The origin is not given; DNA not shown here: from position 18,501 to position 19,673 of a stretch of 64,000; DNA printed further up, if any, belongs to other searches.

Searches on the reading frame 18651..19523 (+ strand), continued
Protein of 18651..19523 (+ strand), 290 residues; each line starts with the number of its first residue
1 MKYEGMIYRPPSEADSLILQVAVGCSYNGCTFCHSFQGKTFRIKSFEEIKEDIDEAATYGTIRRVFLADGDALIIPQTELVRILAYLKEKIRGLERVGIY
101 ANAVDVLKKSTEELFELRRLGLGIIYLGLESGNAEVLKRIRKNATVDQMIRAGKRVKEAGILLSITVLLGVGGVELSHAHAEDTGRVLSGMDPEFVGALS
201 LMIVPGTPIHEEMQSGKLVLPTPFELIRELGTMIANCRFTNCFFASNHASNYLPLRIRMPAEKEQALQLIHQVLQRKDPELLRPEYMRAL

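Call 9: find_related_loci(query=window:18651-19523:+, collection=genome_contigs, flank=8000)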
Query window:18651-19523:+ (290 aa) in genome_contigs; peptide patterns used: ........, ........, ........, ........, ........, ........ (x = any residue, [..] = any of these).
233 stretches matched a pattern; 78 encode a relative of the query (tblastn E <= 1e-3); 77 distinct loci.
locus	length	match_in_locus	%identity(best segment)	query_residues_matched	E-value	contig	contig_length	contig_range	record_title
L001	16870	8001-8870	88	1-290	1e-172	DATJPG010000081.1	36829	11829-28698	MAG TPA_asm: Acidobacteriota bacterium isolate SMAG_U14907 k141_2385161, whole genome shotgun sequence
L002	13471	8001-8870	87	1-290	3e-172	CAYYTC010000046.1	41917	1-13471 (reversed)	MAG TPA_asm: uncultured Acidobacteriota bacterium isolate SRP192927_co7_741 genome assembly, contig: NODE_1316_length_41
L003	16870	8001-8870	87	1-290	6e-171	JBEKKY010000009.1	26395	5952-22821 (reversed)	MAG: Acidobacteriota bacterium isolate SPRUCE 358 SPRUCE_358_9, whole genome shotgun sequence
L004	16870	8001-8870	87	1-290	1e-170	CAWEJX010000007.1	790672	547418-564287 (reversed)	MAG: uncultured Acidobacteriota bacterium isolate MFD05942.bin.2.136 genome assembly, contig: contig_24821, whole genome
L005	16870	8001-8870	85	1-290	4e-169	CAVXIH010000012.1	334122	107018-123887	MAG: uncultured Acidobacteriota bacterium isolate MFD02979.bin.2.93 genome assembly, contig: contig_57105, whole genome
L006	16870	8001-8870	84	1-290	4e-168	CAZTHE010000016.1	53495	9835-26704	MAG TPA_asm: uncultured Acidobacteriota bacterium isolate SRP192927_co6_54 genome assembly, contig: NODE_825_length_5349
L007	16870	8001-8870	85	1-290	8e-168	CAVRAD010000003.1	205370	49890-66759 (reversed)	MAG: uncultured Acidobacteriota bacterium isolate MFD00032.bin.2.131 genome assembly, contig: contig_11393, whole genome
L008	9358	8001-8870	85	1-290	3e-167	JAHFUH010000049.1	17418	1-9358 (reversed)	MAG: Acidobacteria bacterium isolate nzgw75 NODE_1974_length_17419_cov_3.633946, whole genome shotgun sequence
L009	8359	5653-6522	84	1-290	4e-167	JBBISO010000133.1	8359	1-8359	MAG: Acidobacteriota bacterium isolate PBS170224_bin_375 NODE_6999_length_8359_cov_3.823459, whole genome shotgun sequen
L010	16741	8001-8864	84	1-288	1e-166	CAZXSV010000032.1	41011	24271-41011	MAG TPA_asm: uncultured Acidobacteriota bacterium isolate SRP192927_co7_610 genome assembly, contig: NODE_1379_length_41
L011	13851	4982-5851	84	1-290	8e-167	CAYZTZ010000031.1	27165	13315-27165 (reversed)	MAG TPA_asm: uncultured Acidobacteriota bacterium isolate binchicken_co274_439 genome assembly, contig: NODE_4535_length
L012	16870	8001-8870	83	1-290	3e-166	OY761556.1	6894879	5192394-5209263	MAG: Acidobacteriota bacterium isolate 5ca539cc-3996-4499-a76f-7ad0c810d377 genome assembly, chromosome: 1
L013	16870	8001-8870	84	1-290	3e-165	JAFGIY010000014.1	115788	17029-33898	MAG: Acidobacteria bacterium isolate Zod_Metabat.240 k87_490474, whole genome shotgun sequence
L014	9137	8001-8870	83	1-290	3e-164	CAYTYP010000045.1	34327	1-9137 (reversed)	MAG TPA_asm: uncultured Acidobacteriota bacterium isolate SRP192927_co7_584 genome assembly, contig: NODE_1917_length_34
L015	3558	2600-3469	83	1-290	5e-170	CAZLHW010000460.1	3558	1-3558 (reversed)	MAG TPA_asm: uncultured Acidobacteriota bacterium isolate SRP167436_co1_235 genome assembly, contig: NODE_44003_length_3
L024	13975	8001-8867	75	1-290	1e-148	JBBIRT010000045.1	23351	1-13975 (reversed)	MAG: Deltaproteobacteria bacterium isolate SLS170214_bin_356 NODE_2462_length_23351_cov_4.183765, whole genome shotgun s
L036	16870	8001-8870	64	1-290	5e-123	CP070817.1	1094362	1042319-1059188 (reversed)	MAG: Deltaproteobacteria bacterium isolate bin116 chromosome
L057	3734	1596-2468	56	1-290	2e-111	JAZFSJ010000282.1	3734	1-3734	MAG: Thermodesulfobacteriota bacterium isolate BS1bin.6 BS1bin.6_282, whole genome shotgun sequence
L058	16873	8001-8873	56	1-290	2e-109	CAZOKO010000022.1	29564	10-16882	MAG TPA_asm: uncultured Thermodesulfobacteriota bacterium isolate binchicken_co141_568 genome assembly, contig: NODE_696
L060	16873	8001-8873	56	1-290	2e-108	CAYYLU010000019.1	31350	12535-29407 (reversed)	MAG TPA_asm: uncultured Syntrophus sp. isolate SRP192927_co7_524 genome assembly, contig: NODE_2289_length_31350_cov_8.8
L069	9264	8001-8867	44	1-290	3e-77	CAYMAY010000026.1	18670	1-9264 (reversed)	MAG TPA_asm: uncultured Lachnospiraceae bacterium isolate binchicken_co354_314 genome assembly, contig: NODE_3107_length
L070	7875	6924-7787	44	1-290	5e-77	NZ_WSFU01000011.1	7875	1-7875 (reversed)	Anaeromonas gelatinilytica strain D2Q-14 960-7875-1265947, whole genome shotgun sequence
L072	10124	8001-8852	44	1-284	2e-70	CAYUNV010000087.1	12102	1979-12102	MAG TPA_asm: uncultured Negativicutes bacterium isolate binchicken_co104_52 genome assembly, contig: NODE_4134_length_12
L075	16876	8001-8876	55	1-290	2e-84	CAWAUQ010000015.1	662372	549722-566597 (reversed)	MAG: uncultured delta proteobacterium isolate MFD03899.bin.2.116 genome assembly, contig: contig_5034, whole genome shot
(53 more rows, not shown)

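Call 15: search_protein_representatives(protein=window:18651-19523:+)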
Query: 290 residues. Proteins with E-value up to 0.001 (for the whole library): 6817; up to 1e-10: 2381; up to 1e-30: 498. The best 150 are listed.
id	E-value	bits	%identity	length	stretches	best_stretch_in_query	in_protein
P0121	4.5e-107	373.8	58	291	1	1-290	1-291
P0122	6.6e-103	360.2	57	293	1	1-289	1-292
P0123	7.2e-87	307.6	49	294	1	1-289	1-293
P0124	3.7e-83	295.4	49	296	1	2-290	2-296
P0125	2.8e-80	285.9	58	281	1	1-226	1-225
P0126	3.3e-78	279.2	46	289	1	1-290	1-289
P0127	3.3e-78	279.1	50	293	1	2-276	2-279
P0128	1.2e-74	267.4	47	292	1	1-289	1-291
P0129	3.2e-74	266.1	73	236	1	36-212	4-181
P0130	1.7e-73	263.7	47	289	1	1-274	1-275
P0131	2.4e-73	263.2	46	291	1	2-290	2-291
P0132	2.6e-73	263.1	45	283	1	7-290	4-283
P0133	1.1e-72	261.0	45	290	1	1-288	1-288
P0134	2.6e-71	256.5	45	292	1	1-289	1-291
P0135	2.9e-71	256.4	45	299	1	2-290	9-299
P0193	1.4e-54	201.6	38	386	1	2-274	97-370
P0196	1.9e-54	201.3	49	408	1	73-290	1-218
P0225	3.9e-50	187.1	49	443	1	1-199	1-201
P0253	2.5e-47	177.9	40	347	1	3-265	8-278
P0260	6.4e-47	176.5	38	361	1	8-273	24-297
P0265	1.8e-46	175.0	46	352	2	60-243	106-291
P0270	4.0e-46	173.9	47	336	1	1-216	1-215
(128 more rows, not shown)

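Call 18: search_protein_families(library=pfam, proteins=[L060:7726-8004:+, L060:8878-9309:+, L060:9297-10361:+, L060:10363-11865:+, L060:14005-14496:+, L060:14714-15532:+, L060:15516-16511:+, L036:6805-7644:+, L058:6685-8004:+, L060:5527-7452:+], max_evalue=0.001)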
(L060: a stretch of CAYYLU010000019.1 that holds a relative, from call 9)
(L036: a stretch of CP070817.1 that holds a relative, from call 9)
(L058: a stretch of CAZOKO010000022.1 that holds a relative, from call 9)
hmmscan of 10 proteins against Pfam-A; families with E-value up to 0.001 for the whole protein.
L060:7726-8004:+ (92 aa): 2 families
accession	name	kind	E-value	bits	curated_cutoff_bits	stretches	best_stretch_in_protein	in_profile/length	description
PF04977.20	DivIC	-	6.9e-16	58.3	28.9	1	16-91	3-78/80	Septum formation initiator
PF16559.10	GIT_CC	-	8.5e-05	22.6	28.7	1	29-71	15-57/66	GIT coiled-coil Rho guanine nucleotide exchange factor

L060:8878-9309:+ (143 aa): 3 families
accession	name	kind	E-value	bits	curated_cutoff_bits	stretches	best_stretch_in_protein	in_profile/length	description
PF13279.12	4HBT_2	-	1.2e-19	71.4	25.5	1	20-137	1-121/122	Thioesterase-like superfamily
PF03061.28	4HBT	-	7.3e-15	55.5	20.6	1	28-111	1-77/79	Thioesterase superfamily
PF22636.2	FlK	-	3.3e-05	24.4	27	1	61-122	40-101/103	Fluoroacetyl-CoA-specific thioesterase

L060:9297-10361:+ (354 aa): 1 family
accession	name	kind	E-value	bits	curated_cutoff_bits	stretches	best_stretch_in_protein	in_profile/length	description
PF01075.23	Glyco_transf_9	-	4.9e-46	157.5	22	1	85-328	4-243/247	Glycosyltransferase family 9 (heptosyltransferase)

L060:10363-11865:+ (500 aa): 2 families
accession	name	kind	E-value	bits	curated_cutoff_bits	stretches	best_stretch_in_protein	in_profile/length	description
PF02310.24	B12-binding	-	7.8e-24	84.3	32.1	1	15-126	12-120/121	B12 binding domain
PF04055.27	Radical_SAM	-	3e-22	80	29.5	1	186-356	4-165/166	Radical SAM superfamily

L060:14005-14496:+ (163 aa): 1 family
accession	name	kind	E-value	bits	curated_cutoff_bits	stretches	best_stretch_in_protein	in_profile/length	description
PF01467.32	CTP_transf_like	-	3e-17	63.5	21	1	34-139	3-104/133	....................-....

L060:14714-15532:+ (272 aa): 2 families
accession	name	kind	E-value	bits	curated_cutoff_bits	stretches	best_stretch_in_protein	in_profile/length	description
PF00535.33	Glycos_transf_2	-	2.6e-11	44.2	23.3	1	25-120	1-105/168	Glycosyl transferase family 2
PF13704.12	Glyco_tranf_2_4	-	4.2e-06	27.6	27.5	1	32-112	2-90/98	Glycosyl transferase family 2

L060:15516-16511:+ (331 aa): 6 families
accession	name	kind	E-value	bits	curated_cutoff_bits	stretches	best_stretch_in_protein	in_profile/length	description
PF01370.27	Epimerase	-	9.6e-47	159.8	20.9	1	13-253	1-240/240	NAD dependent epimerase/dehydratase family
PF16363.11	GDP_Man_Dehyd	-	3.4e-46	158.7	27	1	14-318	1-331/332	GDP-mannose 4,6 dehydratase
PF01073.25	3Beta_HSD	-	1.3e-14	54.3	22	1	14-277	1-274/280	3-beta hydroxysteroid dehydrogenase/isomerase family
PF02719.21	Polysacc_synt_2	-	1.1e-11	45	20.2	1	13-275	1-251/293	Polysaccharide biosynthesis protein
PF04321.23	RmlD_sub_bind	-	9e-09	35.2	27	1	12-286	2-236/287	RmlD substrate binding domain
PF07993.18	NAD_binding_4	-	0.00019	21.1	20.1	0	73-140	81-143/258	Male sterility protein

L036:6805-7644:+ (279 aa): 0 families

L058:6685-8004:+ (439 aa): 4 families
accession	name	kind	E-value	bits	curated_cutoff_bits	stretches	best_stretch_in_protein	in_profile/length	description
PF13393.11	tRNA-synt_His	-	9e-50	170.1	25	1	11-327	1-308/308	Histidyl-tRNA synthetase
PF03129.25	HGTP_anticodon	-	3.7e-14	53.1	21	1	352-434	8-93/94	Anticodon binding domain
PF00587.30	tRNA-synt_2b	-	4.6e-07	30.5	29.3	1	66-165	1-107/179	tRNA synthetase class II core domain (G, H, P, S and T)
PF00152.25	tRNA-synt_2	-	6.3e-06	25.9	25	0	22-151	24-139/308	tRNA synthetases class II (D, K and N)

L060:5527-7452:+ (641 aa): 3 families
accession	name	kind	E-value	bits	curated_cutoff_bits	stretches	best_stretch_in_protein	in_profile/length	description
PF00183.23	HSP90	-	1.6e-128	430.4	24.4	2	222-634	70-492/518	Hsp90 protein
PF13589.12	HATPase_c_3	-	7.1e-13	49.2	25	1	28-166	4-118/137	Histidine kinase-, DNA gyrase B-, and HSP90-like ATPase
PF02518.31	HATPase_c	-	4.3e-06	27.6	26.4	1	28-182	3-109/111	Histidine kinase-, DNA gyrase B-, and HSP90-like ATPase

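Call 19: search_protein_families(library=pfam, proteins=[L001:9532-11184:-, L001:1911-2852:+, L001:1117-1914:+, L001:109-1083:+, L072:6955-7896:-, L072:5712-6890:+, L070:5313-6782:-, L069:5422-7659:-, L036:9252-10850:+, L036:10847-12715:+], max_evalue=0.001)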
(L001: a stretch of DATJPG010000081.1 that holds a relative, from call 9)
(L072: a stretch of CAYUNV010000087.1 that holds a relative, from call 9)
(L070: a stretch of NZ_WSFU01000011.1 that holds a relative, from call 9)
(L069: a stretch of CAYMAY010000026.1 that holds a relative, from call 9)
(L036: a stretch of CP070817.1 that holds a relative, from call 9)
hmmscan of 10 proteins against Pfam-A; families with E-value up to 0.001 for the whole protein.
L001:9532-11184:- (550 aa): 4 families
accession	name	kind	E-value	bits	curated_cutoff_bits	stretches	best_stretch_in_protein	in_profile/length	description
PF07690.21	MFS_1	-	4.7e-43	147.9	33.4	1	32-424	1-347/347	Major Facilitator Superfamily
PF06609.19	TRI12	-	1.1e-16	60.8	23.2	1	19-443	36-477/599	Fungal trichothecene efflux pump (TRI12)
PF00083.30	Sugar_tr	-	5.6e-10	39.1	22.3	1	33-198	11-189/452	Sugar (and other) transporter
PF03137.26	OATP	-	0.00092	18.1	25.8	1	273-362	288-377/545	Organic Anion Transporter Polypeptide (OATP) family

L001:1911-2852:+ (313 aa): 0 families

L001:1117-1914:+ (265 aa): 4 families
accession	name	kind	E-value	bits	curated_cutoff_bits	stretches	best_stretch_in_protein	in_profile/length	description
PF12679.13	ABC2_membrane_2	-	3.5e-15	56.5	27.2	1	10-263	5-282/283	ABC-2 family transporter protein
PF12698.13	ABC2_membrane_3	-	2.3e-07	30.7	31.6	1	46-256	155-346/347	ABC-2 family transporter protein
PF12730.13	ABC2_membrane_4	-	5.4e-06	26.9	27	1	18-178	11-178/179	ABC-2 family transporter protein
PF01061.29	ABC2_membrane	-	0.00029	20.9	26.9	1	10-165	8-158/211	ABC-2 type transporter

L001:109-1083:+ (324 aa): 3 families
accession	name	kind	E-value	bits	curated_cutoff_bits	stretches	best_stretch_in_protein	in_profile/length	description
PF00005.33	ABC_tran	-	4.3e-28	99.1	25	1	42-183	1-136/137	ABC transporter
PF13304.12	AAA_21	-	1.3e-12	48.8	27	1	101-213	178-298/304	AAA domain, putative AbiEii toxin, Type IV TA system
PF13732.12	DrrA1-3_C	-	0.00011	23.3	27.4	1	244-319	7-79/81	ATP-binding protein DrrA1-3-like, C-terminal domain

L072:6955-7896:- (313 aa): 1 family
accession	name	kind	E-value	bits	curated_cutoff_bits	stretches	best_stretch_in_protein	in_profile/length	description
PF01040.23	UbiA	-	1.7e-32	113.1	34.2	1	35-277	2-234/250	UbiA prenyltransferase family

L072:5712-6890:+ (392 aa): 3 families
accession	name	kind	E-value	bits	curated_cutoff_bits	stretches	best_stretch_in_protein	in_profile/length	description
PF00108.29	Thiolase_N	-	3.1e-94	315.6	26.4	1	4-261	1-259/260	Thiolase, N-terminal domain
PF02803.24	Thiolase_C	-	3.3e-43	146.7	27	1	270-391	2-123/123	Thiolase, C-terminal domain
PF00109.32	ketoacyl-synt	-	2.5e-08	34.3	20.8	1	77-120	163-206/252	Beta-ketoacyl synthase, N-terminal domain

L070:5313-6782:- (489 aa): 1 family
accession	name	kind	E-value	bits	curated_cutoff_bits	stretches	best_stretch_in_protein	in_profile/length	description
PF00209.24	SNF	-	3.6e-65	221.1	27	2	185-481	182-484/524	Sodium:neurotransmitter symporter family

L069:5422-7659:- (745 aa): 3 families
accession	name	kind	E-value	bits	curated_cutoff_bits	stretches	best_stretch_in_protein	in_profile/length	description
PF02901.20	PFL-like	-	3.6e-198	660.7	24.3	1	24-604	8-647/647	Pyruvate formate lyase-like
PF01228.26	Gly_radical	-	1.7e-37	128.6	22.2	1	620-726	1-106/106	Glycine radical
PF11230.13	YjjI-like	-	2.5e-05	23.3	23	1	346-418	150-222/485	Glycyl radical enzyme YjjI-like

L036:9252-10850:+ (532 aa): 1 family
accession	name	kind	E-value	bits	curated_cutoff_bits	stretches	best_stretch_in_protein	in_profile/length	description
PF00496.27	SBP_bac_5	-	5.2e-83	279.6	32.4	1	94-445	2-364/368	Bacterial extracellular solute-binding proteins, family 5 Middle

L036:10847-12715:+ (622 aa): 6 families
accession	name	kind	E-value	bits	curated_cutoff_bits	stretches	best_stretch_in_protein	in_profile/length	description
PF02638.21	GHL10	-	8.4e-32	110.9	27.9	1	35-337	13-280/311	Glycosyl hydrolase-like 10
PF13200.12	DUF4015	-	2.7e-08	33.7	27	1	29-323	1-231/313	Putative glycosyl hydrolase domain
PF00639.27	Rotamase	-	6.1e-07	30.8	21.7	1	498-587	3-95/97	PPIC-type PPIASE domain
PF14871.12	GHL6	-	3.2e-06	27.8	35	1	47-193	6-131/132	Hypothetical glycosyl hydrolase 6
PF00704.34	Glyco_hydro_18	-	6.7e-05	23.1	29.6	1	166-351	85-215/317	Glycosyl hydrolases family 18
PF13145.12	Rotamase_2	-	0.00038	21.7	27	0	549-596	69-114/121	PPIC-type PPIASE domain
